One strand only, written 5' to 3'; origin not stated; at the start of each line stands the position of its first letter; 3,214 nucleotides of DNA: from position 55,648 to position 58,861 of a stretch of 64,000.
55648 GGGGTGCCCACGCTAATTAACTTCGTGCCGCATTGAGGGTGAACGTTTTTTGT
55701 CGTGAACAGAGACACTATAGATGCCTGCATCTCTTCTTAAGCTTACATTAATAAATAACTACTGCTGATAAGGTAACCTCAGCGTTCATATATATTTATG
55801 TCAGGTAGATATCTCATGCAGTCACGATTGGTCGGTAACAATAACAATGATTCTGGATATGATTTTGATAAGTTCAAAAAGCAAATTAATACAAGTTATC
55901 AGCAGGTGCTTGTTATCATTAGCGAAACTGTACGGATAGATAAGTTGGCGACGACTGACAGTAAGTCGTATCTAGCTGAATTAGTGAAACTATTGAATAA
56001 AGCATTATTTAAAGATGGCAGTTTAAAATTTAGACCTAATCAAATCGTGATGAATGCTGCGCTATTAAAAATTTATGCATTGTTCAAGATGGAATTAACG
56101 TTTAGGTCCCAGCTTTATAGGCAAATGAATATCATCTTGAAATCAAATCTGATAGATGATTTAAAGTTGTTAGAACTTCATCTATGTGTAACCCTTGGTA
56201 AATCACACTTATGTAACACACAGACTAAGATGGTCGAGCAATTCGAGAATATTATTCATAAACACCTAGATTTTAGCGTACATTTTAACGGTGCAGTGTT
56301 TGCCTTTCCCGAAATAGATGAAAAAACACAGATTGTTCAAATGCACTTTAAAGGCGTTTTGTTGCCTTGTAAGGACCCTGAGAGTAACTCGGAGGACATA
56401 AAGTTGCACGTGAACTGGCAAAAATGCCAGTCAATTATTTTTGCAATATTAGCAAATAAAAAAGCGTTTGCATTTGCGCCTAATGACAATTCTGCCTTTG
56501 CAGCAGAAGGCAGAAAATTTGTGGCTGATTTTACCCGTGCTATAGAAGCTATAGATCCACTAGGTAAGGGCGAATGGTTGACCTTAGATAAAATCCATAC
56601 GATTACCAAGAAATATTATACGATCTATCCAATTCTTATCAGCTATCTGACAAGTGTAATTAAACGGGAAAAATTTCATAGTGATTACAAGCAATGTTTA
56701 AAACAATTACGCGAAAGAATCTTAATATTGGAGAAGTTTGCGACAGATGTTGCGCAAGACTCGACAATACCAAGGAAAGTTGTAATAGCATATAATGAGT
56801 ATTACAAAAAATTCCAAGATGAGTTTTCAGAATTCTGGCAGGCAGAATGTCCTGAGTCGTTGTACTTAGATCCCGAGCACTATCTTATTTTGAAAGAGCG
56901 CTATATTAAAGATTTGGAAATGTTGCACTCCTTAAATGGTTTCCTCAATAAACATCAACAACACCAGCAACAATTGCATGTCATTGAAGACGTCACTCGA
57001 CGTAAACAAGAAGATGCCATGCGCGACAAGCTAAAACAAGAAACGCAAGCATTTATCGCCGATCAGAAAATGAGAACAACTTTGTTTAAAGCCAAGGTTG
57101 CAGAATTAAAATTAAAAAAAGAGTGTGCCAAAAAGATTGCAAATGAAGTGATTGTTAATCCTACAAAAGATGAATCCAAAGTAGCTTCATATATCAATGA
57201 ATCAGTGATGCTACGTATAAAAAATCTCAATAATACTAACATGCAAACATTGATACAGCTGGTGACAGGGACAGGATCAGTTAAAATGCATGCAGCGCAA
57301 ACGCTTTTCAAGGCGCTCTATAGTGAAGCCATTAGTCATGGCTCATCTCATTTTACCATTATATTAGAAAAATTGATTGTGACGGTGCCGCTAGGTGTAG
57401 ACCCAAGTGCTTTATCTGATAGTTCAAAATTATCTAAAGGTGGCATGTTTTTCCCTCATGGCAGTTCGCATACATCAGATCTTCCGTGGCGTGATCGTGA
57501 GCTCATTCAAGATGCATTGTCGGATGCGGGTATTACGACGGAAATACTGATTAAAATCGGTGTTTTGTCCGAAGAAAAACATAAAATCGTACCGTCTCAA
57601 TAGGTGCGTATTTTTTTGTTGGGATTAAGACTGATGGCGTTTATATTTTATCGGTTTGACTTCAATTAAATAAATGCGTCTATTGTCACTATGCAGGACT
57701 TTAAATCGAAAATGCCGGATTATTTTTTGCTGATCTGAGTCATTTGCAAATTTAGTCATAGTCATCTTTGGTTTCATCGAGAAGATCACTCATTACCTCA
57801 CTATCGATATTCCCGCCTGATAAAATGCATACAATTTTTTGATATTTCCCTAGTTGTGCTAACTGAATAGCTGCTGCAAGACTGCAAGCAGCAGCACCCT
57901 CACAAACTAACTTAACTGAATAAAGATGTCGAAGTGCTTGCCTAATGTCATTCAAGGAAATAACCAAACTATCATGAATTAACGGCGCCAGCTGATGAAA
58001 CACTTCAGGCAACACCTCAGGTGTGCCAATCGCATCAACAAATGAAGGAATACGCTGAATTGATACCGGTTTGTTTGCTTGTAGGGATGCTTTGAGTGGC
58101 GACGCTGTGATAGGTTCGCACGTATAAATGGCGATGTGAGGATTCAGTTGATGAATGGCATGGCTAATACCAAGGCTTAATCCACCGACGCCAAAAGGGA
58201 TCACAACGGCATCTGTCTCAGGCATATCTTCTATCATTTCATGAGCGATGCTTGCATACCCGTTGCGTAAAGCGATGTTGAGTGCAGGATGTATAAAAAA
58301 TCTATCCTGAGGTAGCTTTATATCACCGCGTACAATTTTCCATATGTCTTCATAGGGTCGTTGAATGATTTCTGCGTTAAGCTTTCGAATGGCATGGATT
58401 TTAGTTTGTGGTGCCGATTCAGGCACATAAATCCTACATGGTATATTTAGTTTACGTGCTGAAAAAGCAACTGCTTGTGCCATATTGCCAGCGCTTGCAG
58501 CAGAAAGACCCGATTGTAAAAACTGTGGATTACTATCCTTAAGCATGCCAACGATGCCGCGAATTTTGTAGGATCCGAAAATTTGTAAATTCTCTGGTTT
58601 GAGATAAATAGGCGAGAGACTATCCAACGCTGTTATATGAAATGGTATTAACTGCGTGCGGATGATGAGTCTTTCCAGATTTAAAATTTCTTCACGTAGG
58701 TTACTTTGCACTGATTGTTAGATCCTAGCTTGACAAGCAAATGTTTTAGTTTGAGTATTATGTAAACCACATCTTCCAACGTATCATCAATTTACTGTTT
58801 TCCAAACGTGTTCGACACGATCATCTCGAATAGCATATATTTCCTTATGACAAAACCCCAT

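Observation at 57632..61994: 90-nt duplication of the corC 3' end, differing almost only at synonymous sites, brackets a 4.2-kb gene module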

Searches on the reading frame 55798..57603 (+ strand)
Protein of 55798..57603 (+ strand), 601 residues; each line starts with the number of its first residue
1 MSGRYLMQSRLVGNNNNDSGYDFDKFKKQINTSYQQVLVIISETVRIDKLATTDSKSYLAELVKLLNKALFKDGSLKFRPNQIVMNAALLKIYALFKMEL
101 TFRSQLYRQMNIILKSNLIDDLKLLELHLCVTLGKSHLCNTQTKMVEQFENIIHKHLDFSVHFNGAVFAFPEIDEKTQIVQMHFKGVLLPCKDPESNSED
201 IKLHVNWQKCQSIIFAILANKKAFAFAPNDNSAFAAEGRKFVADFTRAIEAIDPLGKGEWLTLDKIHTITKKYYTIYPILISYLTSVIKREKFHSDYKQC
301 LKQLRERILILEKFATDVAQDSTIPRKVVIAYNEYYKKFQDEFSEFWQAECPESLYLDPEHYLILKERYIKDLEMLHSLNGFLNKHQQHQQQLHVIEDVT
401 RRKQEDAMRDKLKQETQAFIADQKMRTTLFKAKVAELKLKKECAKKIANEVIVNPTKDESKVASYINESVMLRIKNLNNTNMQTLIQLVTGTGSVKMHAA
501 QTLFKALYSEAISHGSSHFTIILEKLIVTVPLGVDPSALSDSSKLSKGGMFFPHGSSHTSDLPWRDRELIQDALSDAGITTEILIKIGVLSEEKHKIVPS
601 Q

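Call 6: search_protein_families(library=ncbifam, proteins=[window:55798-57603:+])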
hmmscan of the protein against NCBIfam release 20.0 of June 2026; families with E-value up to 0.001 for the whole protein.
window:55798-57603:+ (601 aa): 0 families

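Call 7: search_protein_families(library=pfam, proteins=[window:55798-57603:+])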
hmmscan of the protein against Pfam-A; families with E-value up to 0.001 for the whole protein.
window:55798-57603:+ (601 aa): 0 families

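Call 67: find_encoding_contigs(protein=window:55816-57603:+, flank=6000, max_places=10)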
Protein window:55816-57603:+ (595 aa): 1 contig read that carries it; 1 place shown.
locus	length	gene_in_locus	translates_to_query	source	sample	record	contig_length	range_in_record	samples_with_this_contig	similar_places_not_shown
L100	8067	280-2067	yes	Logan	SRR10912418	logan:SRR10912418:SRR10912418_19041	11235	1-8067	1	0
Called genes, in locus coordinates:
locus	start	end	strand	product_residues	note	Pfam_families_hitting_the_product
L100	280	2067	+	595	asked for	-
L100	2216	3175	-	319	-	PF00291:PALP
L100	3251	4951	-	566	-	PF01168:Ala_racemase_N, PF14031:D-ser_dehydrat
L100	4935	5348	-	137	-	PF00190:Cupin_1, PF07883:Cupin_2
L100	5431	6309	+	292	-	PF00126:HTH_1, PF03466:LysR_substrate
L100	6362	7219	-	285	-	PF21917:NMB0537_N, PF00571:CBS, PF03471:CorC_HlyC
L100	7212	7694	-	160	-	PF02130:YbeY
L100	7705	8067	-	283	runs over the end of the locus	PF02562:PhoH, PF13245:AAA_19 (weak), PF13604:AAA_30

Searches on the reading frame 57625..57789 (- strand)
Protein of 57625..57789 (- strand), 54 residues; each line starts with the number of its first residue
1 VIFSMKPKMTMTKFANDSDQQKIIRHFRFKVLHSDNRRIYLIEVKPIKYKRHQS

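Call 48: search_protein_families(library=pfam, proteins=[window:57625-57789:-], max_evalue=0.05)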
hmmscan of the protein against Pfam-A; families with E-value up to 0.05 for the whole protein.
window:57625-57789:- (54 aa): 1 family
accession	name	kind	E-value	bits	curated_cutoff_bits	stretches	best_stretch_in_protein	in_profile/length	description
PF03471.22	CorC_HlyC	-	0.0064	16.9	27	1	23-46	54-79/81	Transporter associated domain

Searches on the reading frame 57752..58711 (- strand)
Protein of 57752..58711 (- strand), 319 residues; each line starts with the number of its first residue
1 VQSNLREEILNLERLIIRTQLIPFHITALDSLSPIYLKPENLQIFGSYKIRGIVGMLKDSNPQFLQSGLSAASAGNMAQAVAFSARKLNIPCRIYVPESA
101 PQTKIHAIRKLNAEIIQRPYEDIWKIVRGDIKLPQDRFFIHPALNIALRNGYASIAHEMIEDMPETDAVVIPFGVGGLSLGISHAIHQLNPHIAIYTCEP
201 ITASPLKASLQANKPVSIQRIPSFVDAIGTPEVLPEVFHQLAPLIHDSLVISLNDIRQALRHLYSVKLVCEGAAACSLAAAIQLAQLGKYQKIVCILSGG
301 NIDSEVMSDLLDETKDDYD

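Call 6: search_protein_families(library=ncbifam, proteins=[window:57752-58711:-])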
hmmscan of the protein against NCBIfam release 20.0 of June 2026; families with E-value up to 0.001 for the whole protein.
window:57752-58711:- (319 aa): 33 families (the best 25 are shown)
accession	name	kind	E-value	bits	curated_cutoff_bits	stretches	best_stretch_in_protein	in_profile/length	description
TIGR01127.1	ilvA_1Cterm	equivalog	2.2e-52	178.3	378.75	1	33-311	15-295/380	threonine ammonia-lyase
NF006390.0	PRK08639.1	equivalog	3.1e-50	171.4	421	1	11-312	18-325/418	threonine ammonia-lyase IlvA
NF005292.0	PRK06815.1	equivalog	3.9e-47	160.9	371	1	32-309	35-315/320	threonine/serine dehydratase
TIGR02079.1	THD1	equivalog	2e-46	158.6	440.55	1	30-312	28-317/410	threonine ammonia-lyase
NF006389.0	PRK08638.1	equivalog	2.3e-44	151.7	453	1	11-314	20-327/333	bifunctional threonine ammonia-lyase/L-serine ammonia-lyase TdcB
NF005680.0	PRK07476.1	equivalog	8.3e-44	149.9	413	1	15-314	20-323/326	hydroxyectoine utilization dehydratase EutB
NF005600.0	PRK07334.1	equivalog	1.2e-43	149.3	496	1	32-311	42-321/408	threonine ammonia-lyase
NF006094.0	PRK08246.1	subfamily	4.3e-43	147.9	331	1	11-305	16-307/310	serine/threonine dehydratase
NF006674.0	PRK09224.1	subfamily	3.4e-42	144.8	577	1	34-305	41-317/508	threonine ammonia-lyase IlvA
NF005454.0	PRK07048.1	equivalog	1.7e-38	132.6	452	1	33-313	40-322/324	threo-3-hydroxy-L-aspartate ammonia-lyase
TIGR01124.1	ilvA_2Cterm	equivalog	3.8e-38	131.3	411.3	1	34-305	33-309/499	threonine ammonia-lyase, biosynthetic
TIGR02991.1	ectoine_eutB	equivalog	1.9e-36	125.6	413.35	1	32-310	33-314/317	hydroxyectoine utilization dehydratase EutB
NF005147.0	PRK06608.1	equivalog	6.5e-36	123.8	380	1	35-313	41-322/339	serine/threonine dehydratase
NF004771.0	PRK06110.1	equivalog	4.1e-35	121.4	317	1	35-314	38-319/323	threonine dehydratase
NF045641.2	BHydaspDhtseBhcB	equivalog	6.8e-35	120.7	550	1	33-305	35-308/312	beta-hydroxyaspartate dehydratase BhcB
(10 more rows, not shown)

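Call 7: search_protein_families(library=pfam, proteins=[window:57752-58711:-])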
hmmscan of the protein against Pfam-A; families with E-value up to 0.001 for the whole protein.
window:57752-58711:- (319 aa): 1 family
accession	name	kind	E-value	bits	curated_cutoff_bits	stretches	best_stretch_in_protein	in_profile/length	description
PF00291.31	PALP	-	7.7e-57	193.3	35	1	15-299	4-295/295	Pyridoxal-phosphate dependent enzyme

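Call 62: search_solved_structures(query=window:57752-58711:-, max_evalue=1e-20)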
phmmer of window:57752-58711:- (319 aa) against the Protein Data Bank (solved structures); distinct sequences matched with E-value up to 1e-20: 15.
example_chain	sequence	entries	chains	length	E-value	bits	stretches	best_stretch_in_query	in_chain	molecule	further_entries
2gn0_A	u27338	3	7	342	3.8e-30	108.4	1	33-309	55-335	Threonine dehydratase catabolic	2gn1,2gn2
3iau_A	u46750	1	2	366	4.5e-28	101.6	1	35-305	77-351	Threonine deaminase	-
1v71_A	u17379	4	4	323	6.4e-28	101.1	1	27-309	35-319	Hypothetical protein C320.14 in chromosome III | Uncharacterized protein C320.14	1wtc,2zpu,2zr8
43cq_A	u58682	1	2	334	6.6e-28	101.1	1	34-303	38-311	L-threonine dehydratase biosynthetic IlvA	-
8zkv_A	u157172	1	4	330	6.8e-28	101.1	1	34-303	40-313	L-threonine dehydratase biosynthetic IlvA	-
1tdj_A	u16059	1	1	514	2.1e-27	99.4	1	34-303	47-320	BIOSYNTHETIC THREONINE DEAMINASE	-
9d2q_A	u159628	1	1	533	2.3e-27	99.3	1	34-303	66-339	L-threonine dehydratase biosynthetic IlvA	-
6lut_A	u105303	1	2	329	6.5e-27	97.8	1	7-312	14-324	Probable serine racemase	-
3hmk_A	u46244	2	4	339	6.6e-27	97.8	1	31-307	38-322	Serine racemase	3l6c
8y1j_A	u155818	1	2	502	6.8e-26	94.5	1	33-306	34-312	L-threonine dehydratase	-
5cvc_A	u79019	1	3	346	1.1e-25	93.8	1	26-304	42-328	Serine racemase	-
3l6b_A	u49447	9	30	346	2.2e-25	92.8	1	34-304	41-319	Serine racemase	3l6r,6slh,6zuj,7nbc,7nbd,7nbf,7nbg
6zsp_AAA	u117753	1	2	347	2.2e-25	92.8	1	34-304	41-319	Serine racemase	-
5x2l_A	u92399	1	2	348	2.2e-25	92.8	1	34-304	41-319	Serine racemase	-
5ybw_A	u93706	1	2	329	2.8e-23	85.9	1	35-306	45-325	Aspartate racemase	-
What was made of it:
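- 57752..58711 (-): 319-aa fold-type II PLP enzyme (threonine dehydratase / serine racemase-like), last gene of the operon. Pfam PALP 193 bits (call 7); PDB TdcB, serine racemase (call 62).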
